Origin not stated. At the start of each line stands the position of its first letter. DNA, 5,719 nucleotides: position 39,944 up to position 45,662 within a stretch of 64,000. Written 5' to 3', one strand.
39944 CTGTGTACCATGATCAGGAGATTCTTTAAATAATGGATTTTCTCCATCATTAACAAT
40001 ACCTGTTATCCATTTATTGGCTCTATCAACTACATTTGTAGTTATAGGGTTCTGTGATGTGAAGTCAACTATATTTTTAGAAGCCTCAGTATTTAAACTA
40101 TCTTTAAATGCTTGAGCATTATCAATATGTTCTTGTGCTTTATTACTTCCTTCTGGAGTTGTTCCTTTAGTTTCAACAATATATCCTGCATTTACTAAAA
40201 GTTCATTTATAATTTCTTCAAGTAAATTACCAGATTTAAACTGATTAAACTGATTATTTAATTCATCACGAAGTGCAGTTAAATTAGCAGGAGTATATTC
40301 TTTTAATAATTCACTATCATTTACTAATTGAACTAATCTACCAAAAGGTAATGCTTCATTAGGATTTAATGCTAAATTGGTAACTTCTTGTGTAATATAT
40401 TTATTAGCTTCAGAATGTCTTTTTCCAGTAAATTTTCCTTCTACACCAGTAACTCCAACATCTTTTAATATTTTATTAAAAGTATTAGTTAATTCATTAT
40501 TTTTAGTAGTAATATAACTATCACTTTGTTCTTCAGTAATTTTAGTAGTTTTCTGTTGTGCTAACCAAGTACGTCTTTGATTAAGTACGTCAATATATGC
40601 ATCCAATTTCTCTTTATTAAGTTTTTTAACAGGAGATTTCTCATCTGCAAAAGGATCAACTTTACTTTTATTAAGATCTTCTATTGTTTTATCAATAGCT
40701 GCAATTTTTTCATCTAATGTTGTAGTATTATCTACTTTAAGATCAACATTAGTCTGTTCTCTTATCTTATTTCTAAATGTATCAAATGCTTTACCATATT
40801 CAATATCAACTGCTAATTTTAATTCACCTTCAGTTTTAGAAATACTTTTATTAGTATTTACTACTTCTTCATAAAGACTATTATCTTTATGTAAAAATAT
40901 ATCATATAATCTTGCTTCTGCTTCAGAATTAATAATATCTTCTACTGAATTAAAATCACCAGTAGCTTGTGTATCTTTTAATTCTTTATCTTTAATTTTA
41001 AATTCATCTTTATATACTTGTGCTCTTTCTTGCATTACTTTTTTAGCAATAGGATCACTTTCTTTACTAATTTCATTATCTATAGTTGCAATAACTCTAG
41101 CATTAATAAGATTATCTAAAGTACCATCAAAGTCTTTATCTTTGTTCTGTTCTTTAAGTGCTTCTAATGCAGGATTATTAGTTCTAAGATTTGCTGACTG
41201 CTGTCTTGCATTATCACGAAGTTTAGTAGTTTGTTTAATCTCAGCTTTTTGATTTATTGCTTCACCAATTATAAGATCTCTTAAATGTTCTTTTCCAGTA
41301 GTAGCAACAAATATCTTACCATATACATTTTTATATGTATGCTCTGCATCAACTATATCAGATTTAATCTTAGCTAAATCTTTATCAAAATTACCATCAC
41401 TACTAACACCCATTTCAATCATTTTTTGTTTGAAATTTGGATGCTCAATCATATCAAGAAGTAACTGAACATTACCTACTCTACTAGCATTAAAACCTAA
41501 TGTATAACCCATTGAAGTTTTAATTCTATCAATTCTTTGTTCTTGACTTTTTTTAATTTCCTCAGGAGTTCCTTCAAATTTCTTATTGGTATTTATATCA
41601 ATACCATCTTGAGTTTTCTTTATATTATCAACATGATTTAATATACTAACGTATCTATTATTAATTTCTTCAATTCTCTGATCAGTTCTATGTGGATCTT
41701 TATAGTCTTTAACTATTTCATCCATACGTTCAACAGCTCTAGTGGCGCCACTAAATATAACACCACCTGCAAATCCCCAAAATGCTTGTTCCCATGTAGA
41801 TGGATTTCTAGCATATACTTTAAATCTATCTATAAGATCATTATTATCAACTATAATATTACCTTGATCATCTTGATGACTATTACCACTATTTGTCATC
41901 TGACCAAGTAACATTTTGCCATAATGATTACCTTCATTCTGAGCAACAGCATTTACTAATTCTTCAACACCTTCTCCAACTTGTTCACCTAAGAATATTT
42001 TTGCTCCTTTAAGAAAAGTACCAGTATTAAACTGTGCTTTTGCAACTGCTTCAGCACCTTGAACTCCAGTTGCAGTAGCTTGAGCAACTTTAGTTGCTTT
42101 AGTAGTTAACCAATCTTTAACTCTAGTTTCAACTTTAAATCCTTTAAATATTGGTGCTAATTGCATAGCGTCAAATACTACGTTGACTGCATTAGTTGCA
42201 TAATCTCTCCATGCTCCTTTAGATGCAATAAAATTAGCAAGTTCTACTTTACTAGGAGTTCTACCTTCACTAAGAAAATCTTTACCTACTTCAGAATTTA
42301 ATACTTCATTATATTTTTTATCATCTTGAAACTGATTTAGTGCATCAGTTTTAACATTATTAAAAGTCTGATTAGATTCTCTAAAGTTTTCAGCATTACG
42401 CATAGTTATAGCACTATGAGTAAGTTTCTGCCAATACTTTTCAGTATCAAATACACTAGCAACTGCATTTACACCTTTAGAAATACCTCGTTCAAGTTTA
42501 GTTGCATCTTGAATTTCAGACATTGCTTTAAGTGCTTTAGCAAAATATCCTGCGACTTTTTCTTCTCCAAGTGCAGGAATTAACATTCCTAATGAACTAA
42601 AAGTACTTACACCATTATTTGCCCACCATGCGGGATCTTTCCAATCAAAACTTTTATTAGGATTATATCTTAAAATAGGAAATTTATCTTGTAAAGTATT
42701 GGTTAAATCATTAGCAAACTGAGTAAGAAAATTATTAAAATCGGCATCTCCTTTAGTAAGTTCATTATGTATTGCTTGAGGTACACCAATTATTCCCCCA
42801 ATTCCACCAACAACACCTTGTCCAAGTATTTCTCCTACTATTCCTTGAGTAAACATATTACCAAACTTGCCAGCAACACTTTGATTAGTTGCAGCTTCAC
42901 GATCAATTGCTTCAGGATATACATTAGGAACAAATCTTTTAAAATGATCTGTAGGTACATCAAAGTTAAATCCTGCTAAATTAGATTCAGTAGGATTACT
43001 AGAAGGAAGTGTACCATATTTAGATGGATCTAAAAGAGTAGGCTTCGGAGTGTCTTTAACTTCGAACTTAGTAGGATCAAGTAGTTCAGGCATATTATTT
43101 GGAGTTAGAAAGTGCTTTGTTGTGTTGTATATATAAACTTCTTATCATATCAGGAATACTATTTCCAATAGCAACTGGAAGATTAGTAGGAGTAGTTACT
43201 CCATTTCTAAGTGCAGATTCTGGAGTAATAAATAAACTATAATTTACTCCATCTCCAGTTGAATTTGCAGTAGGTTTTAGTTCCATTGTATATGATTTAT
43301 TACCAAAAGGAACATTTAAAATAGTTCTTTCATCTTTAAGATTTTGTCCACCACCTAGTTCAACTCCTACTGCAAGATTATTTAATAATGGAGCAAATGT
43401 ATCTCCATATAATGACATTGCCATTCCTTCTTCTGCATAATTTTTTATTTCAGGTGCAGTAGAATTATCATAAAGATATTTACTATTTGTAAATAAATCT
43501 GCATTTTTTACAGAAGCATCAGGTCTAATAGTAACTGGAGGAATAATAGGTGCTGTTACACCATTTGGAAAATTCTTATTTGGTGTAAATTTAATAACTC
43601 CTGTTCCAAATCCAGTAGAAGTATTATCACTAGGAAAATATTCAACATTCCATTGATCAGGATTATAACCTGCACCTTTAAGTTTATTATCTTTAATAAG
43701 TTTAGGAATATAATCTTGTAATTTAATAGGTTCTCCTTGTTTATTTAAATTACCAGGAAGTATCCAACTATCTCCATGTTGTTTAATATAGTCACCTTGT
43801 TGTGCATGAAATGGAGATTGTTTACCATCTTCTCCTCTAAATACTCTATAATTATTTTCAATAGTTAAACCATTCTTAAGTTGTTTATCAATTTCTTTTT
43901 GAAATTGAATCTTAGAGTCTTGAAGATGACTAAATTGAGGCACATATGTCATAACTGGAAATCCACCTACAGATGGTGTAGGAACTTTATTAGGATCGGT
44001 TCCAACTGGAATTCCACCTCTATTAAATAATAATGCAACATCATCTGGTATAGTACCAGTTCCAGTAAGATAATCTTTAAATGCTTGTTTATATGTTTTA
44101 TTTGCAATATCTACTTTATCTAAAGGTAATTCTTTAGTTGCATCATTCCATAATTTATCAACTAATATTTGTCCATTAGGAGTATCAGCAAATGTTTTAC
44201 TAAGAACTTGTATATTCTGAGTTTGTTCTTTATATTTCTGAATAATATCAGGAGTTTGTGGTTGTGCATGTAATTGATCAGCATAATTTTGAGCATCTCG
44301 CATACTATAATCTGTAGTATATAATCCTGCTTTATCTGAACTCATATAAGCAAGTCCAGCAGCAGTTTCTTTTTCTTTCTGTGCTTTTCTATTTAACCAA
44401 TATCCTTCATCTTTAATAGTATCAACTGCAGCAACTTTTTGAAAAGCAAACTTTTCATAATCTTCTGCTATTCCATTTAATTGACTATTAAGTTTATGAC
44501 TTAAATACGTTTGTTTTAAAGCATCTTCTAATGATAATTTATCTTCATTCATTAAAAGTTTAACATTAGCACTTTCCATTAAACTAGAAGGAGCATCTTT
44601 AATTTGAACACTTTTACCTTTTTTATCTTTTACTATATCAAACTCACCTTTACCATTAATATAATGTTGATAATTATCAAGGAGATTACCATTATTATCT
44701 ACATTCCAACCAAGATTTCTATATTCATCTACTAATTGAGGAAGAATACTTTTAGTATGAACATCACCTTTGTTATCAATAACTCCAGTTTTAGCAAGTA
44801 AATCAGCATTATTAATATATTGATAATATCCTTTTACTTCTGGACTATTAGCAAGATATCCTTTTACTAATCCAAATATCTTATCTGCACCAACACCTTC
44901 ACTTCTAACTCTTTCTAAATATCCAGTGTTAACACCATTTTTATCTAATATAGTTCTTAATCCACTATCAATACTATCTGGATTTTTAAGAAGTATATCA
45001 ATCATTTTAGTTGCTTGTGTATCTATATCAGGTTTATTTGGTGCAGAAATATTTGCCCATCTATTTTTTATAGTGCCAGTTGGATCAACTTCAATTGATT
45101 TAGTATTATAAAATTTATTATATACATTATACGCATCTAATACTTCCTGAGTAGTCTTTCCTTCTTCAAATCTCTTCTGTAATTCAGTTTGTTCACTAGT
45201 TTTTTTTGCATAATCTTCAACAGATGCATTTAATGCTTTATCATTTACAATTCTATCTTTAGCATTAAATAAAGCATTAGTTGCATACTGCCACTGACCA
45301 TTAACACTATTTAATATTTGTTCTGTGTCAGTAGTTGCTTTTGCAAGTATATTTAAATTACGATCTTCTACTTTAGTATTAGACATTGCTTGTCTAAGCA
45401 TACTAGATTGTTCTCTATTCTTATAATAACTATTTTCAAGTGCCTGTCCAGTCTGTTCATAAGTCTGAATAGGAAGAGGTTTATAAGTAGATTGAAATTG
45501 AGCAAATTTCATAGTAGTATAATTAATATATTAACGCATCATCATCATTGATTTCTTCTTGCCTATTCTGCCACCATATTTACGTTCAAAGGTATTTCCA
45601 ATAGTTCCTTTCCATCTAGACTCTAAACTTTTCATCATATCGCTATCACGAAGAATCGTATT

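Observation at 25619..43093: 5,824-codon single ORF fusing a DxDxD virion RNA polymerase signature to several thousand residues of unknown cargo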

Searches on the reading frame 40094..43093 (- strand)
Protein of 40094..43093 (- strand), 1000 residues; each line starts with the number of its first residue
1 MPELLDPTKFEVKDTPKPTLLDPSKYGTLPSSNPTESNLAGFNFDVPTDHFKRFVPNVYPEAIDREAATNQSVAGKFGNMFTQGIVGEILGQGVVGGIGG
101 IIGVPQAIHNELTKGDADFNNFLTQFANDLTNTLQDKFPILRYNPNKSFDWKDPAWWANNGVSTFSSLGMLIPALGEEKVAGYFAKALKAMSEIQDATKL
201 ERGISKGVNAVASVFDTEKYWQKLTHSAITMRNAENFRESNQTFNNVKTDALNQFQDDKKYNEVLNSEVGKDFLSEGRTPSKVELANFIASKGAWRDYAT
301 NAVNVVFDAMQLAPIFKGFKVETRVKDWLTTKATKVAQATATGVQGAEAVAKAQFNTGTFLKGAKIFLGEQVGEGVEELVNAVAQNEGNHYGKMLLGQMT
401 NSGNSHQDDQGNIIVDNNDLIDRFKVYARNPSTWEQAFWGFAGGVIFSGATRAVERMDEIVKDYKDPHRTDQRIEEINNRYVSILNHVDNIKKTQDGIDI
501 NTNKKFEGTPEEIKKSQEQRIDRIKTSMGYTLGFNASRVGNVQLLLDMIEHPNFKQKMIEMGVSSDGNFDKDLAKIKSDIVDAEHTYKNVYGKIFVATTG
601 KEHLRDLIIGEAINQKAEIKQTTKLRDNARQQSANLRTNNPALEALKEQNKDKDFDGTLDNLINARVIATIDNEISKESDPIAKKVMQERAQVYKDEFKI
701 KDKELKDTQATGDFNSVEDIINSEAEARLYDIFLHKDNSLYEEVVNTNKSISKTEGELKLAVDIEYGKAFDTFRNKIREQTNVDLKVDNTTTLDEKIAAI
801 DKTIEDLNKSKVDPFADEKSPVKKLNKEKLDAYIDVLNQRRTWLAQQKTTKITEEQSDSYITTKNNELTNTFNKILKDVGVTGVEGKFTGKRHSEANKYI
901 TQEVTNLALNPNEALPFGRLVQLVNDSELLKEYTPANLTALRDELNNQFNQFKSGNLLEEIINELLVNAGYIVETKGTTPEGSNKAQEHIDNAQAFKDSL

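Call 5: search_protein_families(library=phrogs, proteins=[window:40094-43093:-], max_evalue=0.01)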
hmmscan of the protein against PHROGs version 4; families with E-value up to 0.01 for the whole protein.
window:40094-43093:- (1000 aa): 0 families

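Call 6: search_protein_families(library=pfam, proteins=[window:40094-43093:-], max_evalue=0.1)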
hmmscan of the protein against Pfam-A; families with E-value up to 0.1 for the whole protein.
window:40094-43093:- (1000 aa): 1 family
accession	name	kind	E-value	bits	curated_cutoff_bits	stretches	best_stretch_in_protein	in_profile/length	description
PF02877.19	PARP_reg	-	0.0016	18.9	26.8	0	817-876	31-81/135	Poly(ADP-ribose) polymerase, regulatory domain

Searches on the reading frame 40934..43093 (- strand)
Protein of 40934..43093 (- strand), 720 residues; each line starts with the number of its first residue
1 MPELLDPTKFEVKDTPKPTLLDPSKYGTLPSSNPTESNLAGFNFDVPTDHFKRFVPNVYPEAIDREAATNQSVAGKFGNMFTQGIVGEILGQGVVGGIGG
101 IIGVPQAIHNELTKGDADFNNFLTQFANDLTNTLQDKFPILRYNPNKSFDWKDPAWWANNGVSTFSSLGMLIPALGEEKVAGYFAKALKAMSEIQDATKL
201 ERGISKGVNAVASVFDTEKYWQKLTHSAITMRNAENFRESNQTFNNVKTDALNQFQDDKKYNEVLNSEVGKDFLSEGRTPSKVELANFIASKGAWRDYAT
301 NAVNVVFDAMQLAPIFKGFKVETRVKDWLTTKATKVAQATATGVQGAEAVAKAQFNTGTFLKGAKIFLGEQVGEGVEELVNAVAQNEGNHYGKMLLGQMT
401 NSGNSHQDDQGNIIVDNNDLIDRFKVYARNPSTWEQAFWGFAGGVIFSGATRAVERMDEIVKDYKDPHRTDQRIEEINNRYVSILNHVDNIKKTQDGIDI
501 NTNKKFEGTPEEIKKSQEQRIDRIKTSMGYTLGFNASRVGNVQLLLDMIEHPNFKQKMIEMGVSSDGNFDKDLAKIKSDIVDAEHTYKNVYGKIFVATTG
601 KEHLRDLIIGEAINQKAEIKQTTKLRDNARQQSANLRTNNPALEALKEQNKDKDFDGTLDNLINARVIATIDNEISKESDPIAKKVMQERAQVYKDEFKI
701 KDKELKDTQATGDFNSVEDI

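Call 24: find_homologous_proteins(query=window:40934-43093:-, max_evalue=0.00001)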
Query window:40934-43093:- (720 aa): 1 proteins with E <= 0.00001 among 8000 candidates.
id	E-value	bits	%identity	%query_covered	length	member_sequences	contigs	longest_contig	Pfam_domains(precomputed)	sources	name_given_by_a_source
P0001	5.9e-203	694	48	95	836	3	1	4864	-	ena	-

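Call 34: find_encoding_contigs(protein=P0001, flank=10000)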
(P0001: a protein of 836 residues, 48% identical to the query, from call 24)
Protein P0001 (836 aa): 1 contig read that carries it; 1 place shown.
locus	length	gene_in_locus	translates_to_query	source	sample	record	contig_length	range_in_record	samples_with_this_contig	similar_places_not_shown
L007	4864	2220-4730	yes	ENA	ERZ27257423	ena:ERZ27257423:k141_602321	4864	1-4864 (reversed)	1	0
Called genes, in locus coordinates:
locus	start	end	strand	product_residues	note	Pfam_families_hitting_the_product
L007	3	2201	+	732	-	?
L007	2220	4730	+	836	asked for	-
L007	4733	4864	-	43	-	?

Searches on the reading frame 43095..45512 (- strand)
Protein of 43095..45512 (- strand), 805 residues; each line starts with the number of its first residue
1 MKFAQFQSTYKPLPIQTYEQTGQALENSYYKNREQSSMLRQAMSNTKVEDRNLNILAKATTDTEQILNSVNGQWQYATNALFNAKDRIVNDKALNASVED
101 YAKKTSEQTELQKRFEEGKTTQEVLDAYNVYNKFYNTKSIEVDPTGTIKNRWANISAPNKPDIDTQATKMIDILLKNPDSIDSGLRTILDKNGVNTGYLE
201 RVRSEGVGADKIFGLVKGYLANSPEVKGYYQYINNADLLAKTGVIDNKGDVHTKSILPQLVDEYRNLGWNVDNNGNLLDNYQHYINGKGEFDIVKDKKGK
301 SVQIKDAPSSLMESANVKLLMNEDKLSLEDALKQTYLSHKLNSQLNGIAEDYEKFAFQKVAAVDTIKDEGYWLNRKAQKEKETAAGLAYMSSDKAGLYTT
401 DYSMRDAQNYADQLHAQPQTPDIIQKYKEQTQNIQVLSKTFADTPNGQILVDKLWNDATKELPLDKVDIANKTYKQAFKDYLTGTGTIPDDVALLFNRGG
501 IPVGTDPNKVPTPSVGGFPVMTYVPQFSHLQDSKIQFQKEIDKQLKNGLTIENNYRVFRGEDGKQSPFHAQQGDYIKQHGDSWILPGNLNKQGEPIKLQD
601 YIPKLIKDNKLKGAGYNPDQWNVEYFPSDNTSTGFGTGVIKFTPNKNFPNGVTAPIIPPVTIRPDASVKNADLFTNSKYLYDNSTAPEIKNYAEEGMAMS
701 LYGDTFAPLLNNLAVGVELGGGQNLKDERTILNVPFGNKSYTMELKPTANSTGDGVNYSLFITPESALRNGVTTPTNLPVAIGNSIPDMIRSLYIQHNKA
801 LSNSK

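Call 7: search_protein_families(library=phrogs, proteins=[window:43095-45512:-], max_evalue=0.001)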
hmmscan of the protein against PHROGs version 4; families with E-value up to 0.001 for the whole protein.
window:43095-45512:- (805 aa): 0 families

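Call 8: search_protein_families(library=pfam, proteins=[window:43095-45512:-], max_evalue=0.01)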
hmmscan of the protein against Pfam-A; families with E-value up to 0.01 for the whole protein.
window:43095-45512:- (805 aa): 0 families

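Call 80: find_encoding_contigs(protein=window:43098-45512:-, flank=1000, max_places=3)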
Protein window:43098-45512:- (805 aa): 1 contig read that carries it; 1 place shown.
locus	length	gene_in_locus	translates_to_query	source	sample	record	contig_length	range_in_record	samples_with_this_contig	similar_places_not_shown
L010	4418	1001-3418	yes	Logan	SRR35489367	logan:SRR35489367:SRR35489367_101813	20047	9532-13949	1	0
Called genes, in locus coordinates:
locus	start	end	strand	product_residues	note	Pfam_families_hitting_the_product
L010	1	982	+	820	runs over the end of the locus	-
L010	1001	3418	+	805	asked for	-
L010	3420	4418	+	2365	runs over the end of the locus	?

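Call 82: find_encoding_contigs(protein=window:43098-45512:-, flank=10000, max_places=3)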
Protein window:43098-45512:- (805 aa): no gene with exactly this product is on record in the collection.
